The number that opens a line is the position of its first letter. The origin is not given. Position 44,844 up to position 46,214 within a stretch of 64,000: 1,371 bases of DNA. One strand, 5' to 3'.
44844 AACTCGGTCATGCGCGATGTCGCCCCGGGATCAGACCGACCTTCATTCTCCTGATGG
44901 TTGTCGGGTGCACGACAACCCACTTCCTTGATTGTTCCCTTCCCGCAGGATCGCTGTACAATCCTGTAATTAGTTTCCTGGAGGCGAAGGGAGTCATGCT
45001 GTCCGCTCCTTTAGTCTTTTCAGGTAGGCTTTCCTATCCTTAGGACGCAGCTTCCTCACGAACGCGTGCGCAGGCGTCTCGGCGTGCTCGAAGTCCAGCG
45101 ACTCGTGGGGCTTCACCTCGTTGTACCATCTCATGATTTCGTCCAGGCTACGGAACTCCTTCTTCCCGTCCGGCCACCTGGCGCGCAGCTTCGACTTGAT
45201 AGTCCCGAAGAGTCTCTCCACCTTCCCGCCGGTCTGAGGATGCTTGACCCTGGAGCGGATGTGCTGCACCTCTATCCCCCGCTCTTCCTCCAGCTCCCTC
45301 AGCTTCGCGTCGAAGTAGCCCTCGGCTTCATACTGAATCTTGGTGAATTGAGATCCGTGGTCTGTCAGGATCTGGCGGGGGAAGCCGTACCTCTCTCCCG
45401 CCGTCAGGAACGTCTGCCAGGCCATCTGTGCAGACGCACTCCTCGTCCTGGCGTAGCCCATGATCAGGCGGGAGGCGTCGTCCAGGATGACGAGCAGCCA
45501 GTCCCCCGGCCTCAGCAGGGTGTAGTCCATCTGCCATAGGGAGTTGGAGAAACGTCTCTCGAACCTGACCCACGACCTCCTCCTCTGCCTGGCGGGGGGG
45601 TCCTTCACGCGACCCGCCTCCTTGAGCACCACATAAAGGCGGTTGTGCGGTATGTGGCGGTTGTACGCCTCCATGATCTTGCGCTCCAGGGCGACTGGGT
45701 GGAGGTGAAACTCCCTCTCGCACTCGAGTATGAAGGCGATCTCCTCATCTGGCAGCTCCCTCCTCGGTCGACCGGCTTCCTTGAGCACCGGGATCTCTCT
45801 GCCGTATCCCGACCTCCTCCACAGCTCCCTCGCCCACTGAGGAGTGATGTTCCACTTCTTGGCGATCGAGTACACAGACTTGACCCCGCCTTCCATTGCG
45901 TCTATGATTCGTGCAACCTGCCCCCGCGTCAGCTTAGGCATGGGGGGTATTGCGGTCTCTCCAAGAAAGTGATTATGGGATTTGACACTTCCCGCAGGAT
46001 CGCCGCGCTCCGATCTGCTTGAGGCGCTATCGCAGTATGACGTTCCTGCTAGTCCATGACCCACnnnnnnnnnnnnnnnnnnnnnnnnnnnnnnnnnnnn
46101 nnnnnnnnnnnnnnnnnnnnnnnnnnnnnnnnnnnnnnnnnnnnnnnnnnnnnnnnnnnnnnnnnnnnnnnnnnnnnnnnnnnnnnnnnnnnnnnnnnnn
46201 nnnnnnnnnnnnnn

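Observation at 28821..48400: Accessory surface-glycoprotein and glycosylation island with mobile-element scars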

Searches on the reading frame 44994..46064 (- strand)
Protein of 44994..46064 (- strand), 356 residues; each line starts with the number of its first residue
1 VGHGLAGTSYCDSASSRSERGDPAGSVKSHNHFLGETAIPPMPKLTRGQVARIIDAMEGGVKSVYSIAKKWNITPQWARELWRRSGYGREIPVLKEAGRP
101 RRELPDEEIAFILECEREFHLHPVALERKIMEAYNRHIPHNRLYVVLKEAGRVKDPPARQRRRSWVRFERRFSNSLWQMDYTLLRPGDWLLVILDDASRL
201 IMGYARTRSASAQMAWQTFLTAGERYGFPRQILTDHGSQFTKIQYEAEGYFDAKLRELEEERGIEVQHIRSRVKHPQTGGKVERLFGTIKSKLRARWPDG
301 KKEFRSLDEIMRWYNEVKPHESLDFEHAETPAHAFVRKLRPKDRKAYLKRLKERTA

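Call 4: search_protein_families(library=pfam, proteins=[window:44994-46064:-], max_evalue=0.01)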
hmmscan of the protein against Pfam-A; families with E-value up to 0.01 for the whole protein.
window:44994-46064:- (356 aa): 3 families
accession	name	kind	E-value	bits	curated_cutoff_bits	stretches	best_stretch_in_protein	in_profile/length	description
PF00665.32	rve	-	7.4e-15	55.5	32.6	1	173-271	4-99/102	Integrase core domain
PF13683.12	rve_3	-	3.3e-09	36.8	26.5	1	266-324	3-63/67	Integrase core domain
PF24764.1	rva_4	-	2.2e-06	28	26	1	173-245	7-81/194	Integrase core domain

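Call 25: search_protein_families(library=ncbifam, proteins=[window:44994-45941:-], max_evalue=0.001)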
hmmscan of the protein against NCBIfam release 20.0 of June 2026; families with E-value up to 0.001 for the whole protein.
window:44994-45941:- (315 aa): 4 families
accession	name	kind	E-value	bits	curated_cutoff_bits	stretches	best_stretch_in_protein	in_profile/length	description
NF033577.2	transpos_IS481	equivalog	2.1e-44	152.2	224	1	12-293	5-283/284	IS481 family transposase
NF033516.0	transpos_IS3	equivalog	1.6e-15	57.2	160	1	94-284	163-362/369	IS3 family transposase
NF033594.2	transpos_ISNCY_2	equivalog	1.1e-11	44.6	250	1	47-252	38-250/368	ISNCY family transposase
NF033546.1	transpos_IS21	equivalog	0.00021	20.9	160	1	186-275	176-261/294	IS21 family transposase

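Call 81: search_protein_families(library=phrogs, proteins=[window:44994-45941:-], max_evalue=0.01)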
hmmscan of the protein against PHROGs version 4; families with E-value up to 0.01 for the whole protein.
window:44994-45941:- (315 aa): 5 families
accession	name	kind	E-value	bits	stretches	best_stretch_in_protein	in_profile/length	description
phrog_8463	-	integration and excision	1.7e-24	87.5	1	103-286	111-297/380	transposase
phrog_157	-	integration and excision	1.1e-17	65.3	1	113-283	316-476/580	transposase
phrog_310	-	integration and excision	3e-15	57.1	1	107-305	248-472/696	transposase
phrog_956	-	integration and excision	4.2e-13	50.1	1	147-292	62-196/436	transposase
phrog_1157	-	integration and excision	0.00017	22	1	186-270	188-267/422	transposase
